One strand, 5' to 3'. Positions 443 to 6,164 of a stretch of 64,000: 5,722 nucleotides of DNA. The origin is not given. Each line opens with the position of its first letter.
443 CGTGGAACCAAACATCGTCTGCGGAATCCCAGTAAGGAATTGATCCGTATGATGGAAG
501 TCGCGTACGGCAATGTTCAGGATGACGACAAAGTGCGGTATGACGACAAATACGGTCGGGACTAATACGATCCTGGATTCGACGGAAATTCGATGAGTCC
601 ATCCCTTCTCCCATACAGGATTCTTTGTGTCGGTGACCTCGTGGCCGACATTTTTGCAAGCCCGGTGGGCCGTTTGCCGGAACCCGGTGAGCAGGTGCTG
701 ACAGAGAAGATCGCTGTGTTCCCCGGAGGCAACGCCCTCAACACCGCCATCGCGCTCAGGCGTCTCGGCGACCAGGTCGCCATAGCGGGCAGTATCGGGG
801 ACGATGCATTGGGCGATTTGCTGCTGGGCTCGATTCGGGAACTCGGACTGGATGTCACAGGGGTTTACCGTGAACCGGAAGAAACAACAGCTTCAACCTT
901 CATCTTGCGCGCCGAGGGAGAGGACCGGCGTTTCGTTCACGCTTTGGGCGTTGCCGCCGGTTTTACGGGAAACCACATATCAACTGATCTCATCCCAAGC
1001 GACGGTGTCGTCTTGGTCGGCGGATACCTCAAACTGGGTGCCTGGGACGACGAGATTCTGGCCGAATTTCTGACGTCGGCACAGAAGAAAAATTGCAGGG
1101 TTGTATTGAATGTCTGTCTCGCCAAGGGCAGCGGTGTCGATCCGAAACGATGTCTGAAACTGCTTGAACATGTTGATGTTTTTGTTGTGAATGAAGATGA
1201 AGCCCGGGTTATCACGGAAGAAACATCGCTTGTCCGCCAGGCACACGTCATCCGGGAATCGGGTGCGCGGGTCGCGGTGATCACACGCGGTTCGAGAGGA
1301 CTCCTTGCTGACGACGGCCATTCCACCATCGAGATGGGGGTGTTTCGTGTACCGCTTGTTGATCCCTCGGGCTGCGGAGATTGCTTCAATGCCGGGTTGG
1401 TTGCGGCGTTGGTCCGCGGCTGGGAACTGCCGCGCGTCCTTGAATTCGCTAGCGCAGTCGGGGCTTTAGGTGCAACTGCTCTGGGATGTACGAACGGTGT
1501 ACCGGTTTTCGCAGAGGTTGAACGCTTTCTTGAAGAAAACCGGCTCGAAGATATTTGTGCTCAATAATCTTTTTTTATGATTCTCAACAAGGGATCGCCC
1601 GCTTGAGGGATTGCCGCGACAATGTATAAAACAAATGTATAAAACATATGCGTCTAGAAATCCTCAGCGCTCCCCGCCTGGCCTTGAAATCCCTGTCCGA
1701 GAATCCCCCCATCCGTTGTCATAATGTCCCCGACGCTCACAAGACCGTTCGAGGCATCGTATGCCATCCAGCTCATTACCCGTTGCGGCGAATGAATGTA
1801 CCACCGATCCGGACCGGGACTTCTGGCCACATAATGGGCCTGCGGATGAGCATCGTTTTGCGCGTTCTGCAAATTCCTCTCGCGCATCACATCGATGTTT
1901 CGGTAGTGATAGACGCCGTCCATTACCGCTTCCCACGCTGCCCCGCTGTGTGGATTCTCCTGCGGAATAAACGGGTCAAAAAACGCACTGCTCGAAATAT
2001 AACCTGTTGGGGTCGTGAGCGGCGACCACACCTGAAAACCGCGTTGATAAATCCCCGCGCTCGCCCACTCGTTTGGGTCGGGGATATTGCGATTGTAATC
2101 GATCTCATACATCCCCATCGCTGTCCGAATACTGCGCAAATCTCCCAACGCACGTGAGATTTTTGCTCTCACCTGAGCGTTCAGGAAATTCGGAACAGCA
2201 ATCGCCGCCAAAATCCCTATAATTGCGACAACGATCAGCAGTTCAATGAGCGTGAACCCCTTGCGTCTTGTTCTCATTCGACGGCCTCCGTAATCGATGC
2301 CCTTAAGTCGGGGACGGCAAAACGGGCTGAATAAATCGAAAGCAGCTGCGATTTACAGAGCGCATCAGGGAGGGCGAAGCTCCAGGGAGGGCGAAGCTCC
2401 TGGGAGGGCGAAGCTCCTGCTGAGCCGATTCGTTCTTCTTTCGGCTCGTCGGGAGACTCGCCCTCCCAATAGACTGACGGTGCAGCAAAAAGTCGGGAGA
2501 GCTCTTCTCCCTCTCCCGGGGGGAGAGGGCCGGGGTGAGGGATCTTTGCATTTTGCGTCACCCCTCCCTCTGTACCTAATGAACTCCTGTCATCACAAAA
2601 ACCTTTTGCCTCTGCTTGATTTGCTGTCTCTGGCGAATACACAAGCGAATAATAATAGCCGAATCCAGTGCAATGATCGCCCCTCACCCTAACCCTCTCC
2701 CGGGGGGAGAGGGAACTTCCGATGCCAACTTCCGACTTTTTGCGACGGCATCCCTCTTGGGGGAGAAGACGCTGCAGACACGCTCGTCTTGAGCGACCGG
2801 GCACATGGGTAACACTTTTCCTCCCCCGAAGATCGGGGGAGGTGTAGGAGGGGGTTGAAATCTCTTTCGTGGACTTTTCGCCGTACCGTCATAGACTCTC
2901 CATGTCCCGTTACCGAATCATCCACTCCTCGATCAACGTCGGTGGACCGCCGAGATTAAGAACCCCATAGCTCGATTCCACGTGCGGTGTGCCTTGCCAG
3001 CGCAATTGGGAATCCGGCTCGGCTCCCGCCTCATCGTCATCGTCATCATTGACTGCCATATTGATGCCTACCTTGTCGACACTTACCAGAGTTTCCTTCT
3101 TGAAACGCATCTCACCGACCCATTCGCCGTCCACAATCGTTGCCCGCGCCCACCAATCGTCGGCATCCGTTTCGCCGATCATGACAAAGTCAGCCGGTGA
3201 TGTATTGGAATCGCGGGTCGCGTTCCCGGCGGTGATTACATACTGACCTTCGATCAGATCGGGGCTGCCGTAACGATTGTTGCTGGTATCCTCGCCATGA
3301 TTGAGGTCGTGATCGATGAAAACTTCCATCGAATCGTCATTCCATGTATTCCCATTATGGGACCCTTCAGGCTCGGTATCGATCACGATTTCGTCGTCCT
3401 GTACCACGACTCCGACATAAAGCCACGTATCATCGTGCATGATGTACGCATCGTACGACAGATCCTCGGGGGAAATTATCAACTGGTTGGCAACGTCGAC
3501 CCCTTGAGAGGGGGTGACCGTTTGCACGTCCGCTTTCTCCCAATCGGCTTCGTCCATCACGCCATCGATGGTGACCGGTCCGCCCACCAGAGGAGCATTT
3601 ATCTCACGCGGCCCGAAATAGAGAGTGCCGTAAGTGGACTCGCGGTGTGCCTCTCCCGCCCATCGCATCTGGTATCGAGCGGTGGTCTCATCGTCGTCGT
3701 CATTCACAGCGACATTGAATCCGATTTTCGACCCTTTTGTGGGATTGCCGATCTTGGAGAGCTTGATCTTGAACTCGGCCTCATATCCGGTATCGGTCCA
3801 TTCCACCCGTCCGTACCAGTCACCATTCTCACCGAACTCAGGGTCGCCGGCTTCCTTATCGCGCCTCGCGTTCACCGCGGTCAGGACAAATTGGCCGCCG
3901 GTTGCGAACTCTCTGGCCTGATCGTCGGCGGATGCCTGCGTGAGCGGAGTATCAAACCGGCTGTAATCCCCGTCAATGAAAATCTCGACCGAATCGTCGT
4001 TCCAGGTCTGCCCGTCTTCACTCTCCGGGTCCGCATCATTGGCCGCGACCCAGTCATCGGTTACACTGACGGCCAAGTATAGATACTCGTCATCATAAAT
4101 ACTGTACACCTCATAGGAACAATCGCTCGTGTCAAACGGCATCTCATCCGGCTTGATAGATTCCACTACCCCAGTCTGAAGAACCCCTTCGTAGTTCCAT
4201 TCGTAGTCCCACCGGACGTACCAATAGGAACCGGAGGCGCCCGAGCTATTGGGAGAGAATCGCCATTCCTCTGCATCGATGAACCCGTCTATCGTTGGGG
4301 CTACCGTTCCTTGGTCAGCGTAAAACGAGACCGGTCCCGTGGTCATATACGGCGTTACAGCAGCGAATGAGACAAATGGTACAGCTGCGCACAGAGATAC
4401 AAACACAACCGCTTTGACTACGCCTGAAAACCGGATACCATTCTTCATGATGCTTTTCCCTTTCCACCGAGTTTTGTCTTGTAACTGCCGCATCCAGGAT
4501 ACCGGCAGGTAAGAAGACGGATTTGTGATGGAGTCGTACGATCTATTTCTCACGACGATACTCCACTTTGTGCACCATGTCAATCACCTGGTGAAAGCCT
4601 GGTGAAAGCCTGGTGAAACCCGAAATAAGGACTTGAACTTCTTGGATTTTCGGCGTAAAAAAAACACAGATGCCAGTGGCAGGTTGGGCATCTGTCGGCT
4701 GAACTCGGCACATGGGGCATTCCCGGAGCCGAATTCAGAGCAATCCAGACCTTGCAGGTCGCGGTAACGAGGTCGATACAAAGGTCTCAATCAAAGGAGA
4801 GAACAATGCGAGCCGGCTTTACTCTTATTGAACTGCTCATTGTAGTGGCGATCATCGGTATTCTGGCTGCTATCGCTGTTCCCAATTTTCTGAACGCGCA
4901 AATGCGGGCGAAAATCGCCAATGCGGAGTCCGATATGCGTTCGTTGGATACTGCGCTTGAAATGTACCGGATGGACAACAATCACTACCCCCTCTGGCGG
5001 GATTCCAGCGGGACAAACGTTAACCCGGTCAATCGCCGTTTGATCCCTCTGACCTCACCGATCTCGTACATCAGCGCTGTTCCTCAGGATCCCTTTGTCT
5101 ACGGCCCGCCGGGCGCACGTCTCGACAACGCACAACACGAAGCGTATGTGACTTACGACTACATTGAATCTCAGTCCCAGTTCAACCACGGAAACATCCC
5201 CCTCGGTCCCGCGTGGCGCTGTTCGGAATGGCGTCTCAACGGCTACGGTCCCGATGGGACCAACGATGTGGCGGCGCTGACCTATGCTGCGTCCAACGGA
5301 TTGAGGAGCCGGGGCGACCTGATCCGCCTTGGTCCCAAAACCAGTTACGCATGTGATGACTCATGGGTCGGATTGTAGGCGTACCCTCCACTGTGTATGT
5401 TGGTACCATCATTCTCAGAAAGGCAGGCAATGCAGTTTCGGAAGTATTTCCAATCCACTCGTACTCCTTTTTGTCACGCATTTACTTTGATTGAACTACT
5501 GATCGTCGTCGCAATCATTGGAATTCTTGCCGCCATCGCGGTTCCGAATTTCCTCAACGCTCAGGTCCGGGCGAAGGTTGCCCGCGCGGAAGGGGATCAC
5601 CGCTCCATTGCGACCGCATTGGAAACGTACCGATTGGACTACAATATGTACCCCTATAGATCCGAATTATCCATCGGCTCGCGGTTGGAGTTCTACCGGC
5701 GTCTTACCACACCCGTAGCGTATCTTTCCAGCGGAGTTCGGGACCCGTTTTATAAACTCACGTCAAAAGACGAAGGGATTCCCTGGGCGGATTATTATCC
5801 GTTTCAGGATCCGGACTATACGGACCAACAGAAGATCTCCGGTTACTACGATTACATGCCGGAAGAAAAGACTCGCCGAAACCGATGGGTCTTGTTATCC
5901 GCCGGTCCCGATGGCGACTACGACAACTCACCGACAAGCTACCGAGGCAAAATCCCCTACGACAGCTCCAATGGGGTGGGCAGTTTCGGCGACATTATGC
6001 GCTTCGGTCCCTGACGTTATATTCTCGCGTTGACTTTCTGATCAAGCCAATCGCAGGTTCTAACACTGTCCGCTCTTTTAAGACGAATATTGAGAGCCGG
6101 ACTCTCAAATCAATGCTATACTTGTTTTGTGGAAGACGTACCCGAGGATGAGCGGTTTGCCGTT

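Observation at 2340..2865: Mosaic clusters of at least four short palindromic repeat modules (REP/BIME-like) recur at seven or more intergenic sites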

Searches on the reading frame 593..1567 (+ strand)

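Call 57: search_protein_families(library=pfam, proteins=[window:593-1567:+], max_evalue=0.00001)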
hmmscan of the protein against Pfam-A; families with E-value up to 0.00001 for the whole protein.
window:593-1567:+ (324 aa): 1 family
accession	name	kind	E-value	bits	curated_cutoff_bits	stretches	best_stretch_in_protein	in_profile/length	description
PF00294.29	PfkB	-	6.6e-49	167.3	25.8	1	10-304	4-300/302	pfkB family carbohydrate kinase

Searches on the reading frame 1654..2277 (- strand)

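Call 12: search_protein_families(library=pfam, proteins=[window:1654-2277:-])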
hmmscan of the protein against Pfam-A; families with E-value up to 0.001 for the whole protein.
window:1654-2277:- (207 aa): 1 family
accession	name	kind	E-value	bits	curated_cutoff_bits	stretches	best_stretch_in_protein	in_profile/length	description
PF07963.17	N_methyl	-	3.8e-10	39.3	21.2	1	3-28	2-27/27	Prokaryotic N-terminal methylation motif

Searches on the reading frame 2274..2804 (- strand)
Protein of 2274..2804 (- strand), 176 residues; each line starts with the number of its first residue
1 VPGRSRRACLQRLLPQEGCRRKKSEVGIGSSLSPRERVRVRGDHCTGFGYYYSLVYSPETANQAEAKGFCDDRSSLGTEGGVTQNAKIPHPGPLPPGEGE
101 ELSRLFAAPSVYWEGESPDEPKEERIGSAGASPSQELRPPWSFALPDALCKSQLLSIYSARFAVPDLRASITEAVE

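Call 85: search_protein_families(library=pfam, proteins=[window:2274-2804:-], max_evalue=0.01)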
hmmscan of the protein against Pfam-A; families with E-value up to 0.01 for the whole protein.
window:2274-2804:- (176 aa): 0 families

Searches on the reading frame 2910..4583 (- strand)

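Call 12: search_protein_families(library=pfam, proteins=[window:2910-4583:-])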
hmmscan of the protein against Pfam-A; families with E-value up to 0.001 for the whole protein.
window:2910-4583:- (557 aa): 1 family
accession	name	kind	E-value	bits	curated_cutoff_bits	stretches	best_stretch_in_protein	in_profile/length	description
PF06452.16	CBM9_1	-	1.7e-30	106.7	23.4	2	151-315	27-170/185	Carbohydrate family 9 binding domain-like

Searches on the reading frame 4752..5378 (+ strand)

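Call 12: search_protein_families(library=pfam, proteins=[window:4752-5378:+])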
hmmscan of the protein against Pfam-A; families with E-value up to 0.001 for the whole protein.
window:4752-5378:+ (208 aa): 2 families
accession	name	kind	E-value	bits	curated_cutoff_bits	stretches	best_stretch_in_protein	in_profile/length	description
PF07963.17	N_methyl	-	3.8e-08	33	21.2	1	19-43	3-27/27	Prokaryotic N-terminal methylation motif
PF08334.16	T2SSG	-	3.1e-07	30.8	21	1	46-115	2-70/108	Type II secretion system (T2SS), protein G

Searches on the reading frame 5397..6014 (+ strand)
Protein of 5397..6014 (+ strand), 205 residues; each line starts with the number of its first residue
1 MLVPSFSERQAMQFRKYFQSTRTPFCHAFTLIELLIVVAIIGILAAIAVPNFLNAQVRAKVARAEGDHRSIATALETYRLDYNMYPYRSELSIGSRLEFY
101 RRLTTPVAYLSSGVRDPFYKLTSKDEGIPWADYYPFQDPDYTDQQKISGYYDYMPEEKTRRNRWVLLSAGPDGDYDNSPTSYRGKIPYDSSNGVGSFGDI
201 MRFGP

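Call 12: search_protein_families(library=pfam, proteins=[window:5397-6014:+])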
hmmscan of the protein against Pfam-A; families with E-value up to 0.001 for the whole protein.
window:5397-6014:+ (205 aa): 2 families
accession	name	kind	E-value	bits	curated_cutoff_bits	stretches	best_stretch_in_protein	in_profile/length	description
PF07963.17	N_methyl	-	6e-07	29.2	21.2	1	27-49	5-27/27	Prokaryotic N-terminal methylation motif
PF08334.16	T2SSG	-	0.00079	19.9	21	0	52-90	2-40/108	Type II secretion system (T2SS), protein G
